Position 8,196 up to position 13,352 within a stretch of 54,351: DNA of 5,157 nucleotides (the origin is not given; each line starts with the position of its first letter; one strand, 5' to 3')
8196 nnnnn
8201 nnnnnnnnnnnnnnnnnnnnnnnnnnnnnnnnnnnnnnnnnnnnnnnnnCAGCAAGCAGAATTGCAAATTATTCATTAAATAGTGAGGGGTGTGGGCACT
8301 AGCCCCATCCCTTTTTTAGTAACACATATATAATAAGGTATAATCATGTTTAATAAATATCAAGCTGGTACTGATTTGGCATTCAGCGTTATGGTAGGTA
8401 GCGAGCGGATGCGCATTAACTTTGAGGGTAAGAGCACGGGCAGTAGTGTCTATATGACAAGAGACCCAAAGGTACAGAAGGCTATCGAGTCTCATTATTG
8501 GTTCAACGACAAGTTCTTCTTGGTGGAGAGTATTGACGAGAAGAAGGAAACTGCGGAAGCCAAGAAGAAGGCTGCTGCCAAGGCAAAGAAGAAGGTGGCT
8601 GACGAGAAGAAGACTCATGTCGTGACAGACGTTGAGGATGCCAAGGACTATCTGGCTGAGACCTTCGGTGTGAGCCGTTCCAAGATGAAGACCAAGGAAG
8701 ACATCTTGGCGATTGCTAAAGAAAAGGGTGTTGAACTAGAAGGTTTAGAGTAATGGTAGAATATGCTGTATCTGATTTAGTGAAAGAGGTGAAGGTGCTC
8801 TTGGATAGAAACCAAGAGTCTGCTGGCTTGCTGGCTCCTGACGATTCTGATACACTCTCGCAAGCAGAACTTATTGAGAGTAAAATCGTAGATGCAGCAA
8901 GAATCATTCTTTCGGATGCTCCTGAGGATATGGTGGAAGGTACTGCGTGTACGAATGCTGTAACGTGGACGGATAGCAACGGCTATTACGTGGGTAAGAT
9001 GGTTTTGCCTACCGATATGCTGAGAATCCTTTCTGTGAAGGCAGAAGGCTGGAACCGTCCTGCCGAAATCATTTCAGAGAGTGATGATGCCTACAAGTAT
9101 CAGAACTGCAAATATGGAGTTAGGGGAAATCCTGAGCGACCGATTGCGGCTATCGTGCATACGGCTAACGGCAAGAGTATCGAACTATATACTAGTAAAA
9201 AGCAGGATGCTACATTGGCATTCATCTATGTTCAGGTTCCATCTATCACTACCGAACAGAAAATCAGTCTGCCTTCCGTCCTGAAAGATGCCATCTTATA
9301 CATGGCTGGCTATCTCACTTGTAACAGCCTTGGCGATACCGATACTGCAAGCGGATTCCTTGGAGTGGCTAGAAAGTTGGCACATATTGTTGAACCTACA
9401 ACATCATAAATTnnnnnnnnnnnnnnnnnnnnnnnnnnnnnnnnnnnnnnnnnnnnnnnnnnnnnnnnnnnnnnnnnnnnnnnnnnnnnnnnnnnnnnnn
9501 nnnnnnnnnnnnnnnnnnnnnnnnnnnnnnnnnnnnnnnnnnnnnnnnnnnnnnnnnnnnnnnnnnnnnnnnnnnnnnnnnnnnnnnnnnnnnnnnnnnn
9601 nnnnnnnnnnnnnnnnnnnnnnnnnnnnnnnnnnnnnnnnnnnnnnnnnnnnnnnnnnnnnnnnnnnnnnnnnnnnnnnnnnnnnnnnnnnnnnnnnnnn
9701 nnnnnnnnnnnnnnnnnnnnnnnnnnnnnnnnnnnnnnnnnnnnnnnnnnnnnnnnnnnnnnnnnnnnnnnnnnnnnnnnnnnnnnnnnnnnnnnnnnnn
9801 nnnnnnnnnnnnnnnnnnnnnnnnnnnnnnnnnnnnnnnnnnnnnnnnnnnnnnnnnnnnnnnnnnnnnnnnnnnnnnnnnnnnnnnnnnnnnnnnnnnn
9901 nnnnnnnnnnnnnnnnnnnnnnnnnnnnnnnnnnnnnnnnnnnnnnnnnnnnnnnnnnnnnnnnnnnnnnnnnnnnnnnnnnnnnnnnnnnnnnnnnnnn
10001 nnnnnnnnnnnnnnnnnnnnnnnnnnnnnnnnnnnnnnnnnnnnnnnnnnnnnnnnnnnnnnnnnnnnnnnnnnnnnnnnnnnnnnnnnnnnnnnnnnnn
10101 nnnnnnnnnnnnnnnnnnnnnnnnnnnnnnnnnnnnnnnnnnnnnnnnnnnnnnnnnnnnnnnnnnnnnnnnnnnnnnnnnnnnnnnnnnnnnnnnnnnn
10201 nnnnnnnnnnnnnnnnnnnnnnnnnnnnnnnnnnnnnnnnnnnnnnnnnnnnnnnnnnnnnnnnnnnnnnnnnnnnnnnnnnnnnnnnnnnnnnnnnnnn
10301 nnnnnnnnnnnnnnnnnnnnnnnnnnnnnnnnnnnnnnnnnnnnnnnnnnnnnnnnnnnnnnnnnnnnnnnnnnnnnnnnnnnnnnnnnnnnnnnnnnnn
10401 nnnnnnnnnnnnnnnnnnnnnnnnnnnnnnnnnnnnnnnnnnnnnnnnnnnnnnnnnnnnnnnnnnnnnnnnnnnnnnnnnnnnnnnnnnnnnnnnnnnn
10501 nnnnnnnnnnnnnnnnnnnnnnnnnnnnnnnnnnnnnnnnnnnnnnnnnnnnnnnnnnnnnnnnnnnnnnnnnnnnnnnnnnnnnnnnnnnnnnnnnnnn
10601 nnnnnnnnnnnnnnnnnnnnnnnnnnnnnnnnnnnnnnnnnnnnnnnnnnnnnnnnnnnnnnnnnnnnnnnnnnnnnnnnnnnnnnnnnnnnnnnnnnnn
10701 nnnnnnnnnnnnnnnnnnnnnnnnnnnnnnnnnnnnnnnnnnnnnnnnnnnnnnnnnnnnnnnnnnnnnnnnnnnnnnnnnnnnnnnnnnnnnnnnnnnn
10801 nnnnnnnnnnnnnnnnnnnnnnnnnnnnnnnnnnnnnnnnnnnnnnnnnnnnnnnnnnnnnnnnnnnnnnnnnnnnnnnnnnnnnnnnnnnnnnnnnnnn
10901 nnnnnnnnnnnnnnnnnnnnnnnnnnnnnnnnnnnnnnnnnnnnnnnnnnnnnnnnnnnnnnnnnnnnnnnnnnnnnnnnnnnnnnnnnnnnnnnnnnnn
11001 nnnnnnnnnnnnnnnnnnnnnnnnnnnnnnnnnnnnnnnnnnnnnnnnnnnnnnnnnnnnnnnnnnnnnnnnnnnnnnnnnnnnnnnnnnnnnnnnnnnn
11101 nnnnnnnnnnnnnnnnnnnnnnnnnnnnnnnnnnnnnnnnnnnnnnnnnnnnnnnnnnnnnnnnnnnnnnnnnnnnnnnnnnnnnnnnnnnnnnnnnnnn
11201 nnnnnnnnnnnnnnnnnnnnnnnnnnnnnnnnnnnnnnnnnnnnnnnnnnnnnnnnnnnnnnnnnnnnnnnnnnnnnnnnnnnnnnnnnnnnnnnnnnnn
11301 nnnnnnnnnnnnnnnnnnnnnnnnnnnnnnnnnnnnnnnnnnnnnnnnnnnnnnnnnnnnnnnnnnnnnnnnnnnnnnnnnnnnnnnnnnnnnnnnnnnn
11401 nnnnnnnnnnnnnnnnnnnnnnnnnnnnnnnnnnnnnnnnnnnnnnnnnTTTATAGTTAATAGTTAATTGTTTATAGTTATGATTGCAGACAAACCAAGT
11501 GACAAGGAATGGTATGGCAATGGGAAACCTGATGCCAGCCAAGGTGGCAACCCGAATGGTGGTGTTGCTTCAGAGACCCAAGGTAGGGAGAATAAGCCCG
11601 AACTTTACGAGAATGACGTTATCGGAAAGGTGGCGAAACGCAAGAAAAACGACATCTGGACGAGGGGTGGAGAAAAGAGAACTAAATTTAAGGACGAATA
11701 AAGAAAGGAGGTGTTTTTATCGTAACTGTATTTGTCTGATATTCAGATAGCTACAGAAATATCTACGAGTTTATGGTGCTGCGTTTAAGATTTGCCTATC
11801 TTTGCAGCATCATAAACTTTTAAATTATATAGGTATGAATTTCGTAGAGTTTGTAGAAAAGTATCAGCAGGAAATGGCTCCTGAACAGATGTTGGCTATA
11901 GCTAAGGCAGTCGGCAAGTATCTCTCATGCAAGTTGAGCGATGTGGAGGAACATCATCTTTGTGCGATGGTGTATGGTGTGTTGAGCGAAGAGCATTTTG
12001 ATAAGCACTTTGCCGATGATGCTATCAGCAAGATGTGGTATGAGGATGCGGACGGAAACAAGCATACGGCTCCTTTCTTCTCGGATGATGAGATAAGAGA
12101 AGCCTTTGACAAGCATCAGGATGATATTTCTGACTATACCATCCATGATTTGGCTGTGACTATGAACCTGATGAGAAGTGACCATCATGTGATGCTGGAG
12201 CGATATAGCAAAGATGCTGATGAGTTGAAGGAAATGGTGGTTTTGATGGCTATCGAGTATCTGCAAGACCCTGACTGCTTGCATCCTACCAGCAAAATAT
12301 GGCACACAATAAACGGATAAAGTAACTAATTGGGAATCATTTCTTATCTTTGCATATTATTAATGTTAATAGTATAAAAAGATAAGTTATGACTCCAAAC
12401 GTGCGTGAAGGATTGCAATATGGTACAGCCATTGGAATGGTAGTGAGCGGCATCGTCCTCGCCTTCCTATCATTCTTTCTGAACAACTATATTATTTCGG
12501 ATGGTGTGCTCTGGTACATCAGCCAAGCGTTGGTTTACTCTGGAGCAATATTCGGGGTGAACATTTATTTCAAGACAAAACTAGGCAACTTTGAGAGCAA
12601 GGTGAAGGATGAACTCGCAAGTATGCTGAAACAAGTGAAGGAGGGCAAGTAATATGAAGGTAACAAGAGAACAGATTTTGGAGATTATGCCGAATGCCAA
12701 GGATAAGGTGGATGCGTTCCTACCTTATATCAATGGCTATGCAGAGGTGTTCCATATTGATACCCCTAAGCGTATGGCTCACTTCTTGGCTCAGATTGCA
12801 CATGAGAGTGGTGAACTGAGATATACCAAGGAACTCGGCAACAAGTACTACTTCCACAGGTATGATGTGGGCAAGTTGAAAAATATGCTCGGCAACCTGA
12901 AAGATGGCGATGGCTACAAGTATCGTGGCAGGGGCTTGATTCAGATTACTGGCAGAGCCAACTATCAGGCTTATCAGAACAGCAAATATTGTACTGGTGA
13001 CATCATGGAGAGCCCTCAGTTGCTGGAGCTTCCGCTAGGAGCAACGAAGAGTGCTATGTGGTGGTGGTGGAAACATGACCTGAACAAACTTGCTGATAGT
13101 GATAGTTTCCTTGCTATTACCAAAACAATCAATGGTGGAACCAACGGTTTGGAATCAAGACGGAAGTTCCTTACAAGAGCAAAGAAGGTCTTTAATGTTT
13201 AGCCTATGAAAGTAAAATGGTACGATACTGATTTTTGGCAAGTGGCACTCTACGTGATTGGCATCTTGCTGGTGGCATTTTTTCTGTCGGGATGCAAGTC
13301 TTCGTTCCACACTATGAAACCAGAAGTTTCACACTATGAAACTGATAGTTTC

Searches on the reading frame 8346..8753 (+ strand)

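Call 12: search_protein_families(library=phrogs, proteins=[window:8346-8753:+])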
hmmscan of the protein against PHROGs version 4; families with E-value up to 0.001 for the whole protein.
window:8346-8753:+ (135 aa): 1 family
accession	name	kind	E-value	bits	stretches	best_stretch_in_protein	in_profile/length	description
phrog_23743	-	unknown function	8.1e-25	88.8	2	2-86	2-83/165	-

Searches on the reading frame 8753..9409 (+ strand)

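Call 12: search_protein_families(library=phrogs, proteins=[window:8753-9409:+])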
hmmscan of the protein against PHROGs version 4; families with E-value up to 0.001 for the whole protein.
window:8753-9409:+ (218 aa): 1 family
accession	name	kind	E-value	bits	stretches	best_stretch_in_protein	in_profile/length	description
phrog_22135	-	unknown function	2.5e-32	113.3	1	3-206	3-207/212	-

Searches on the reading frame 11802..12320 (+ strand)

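Call 12: search_protein_families(library=phrogs, proteins=[window:11802-12320:+])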
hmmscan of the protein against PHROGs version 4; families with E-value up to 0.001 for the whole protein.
window:11802-12320:+ (172 aa): 0 families

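Call 32: search_protein_families(library=phrogs, max_evalue=0.01, proteins=[window:11835-12320:+])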
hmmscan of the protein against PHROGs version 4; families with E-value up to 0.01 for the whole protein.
window:11835-12320:+ (161 aa): 0 families

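Call 33: search_protein_families(library=pfam, max_evalue=0.05, proteins=[window:11835-12320:+])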
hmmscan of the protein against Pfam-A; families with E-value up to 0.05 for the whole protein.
window:11835-12320:+ (161 aa): 1 family
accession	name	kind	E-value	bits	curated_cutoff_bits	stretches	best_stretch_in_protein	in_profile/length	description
PF25223.1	DUF7841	-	5.1e-11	43.3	25.2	1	47-158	8-112/114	Domain of unknown function (DUF7841)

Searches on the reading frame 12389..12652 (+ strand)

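Call 16: search_protein_families(library=phrogs, proteins=[window:12389-12652:+])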
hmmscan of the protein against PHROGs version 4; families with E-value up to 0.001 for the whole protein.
window:12389-12652:+ (87 aa): 1 family
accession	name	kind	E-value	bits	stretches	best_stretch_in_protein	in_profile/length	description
phrog_8278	-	unknown function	5.8e-10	40.3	1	1-64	1-59/61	-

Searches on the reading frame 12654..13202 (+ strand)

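Call 16: search_protein_families(library=phrogs, proteins=[window:12654-13202:+])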
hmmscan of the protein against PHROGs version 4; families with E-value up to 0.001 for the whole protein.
window:12654-13202:+ (182 aa): 7 families
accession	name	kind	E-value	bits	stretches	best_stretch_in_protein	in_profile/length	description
phrog_181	-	lysis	5.1e-60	205.3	1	1-181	330-531/769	endolysin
phrog_14712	-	moron, auxiliary metabolic gene and host takeover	1.3e-35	124.1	1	16-179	19-186/322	chitinase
phrog_9506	-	lysis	8.9e-32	112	1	12-179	13-192/330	endolysin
phrog_26317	-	unknown function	1.6e-26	93.6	1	78-182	17-119/119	-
phrog_1519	-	lysis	6.3e-19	69.4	1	16-175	213-375/502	endolysin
phrog_317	-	lysis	1.6e-17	64.8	1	17-176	207-355/492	endolysin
phrog_34417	-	unknown function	2.4e-16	60.9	1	37-167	42-182/326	-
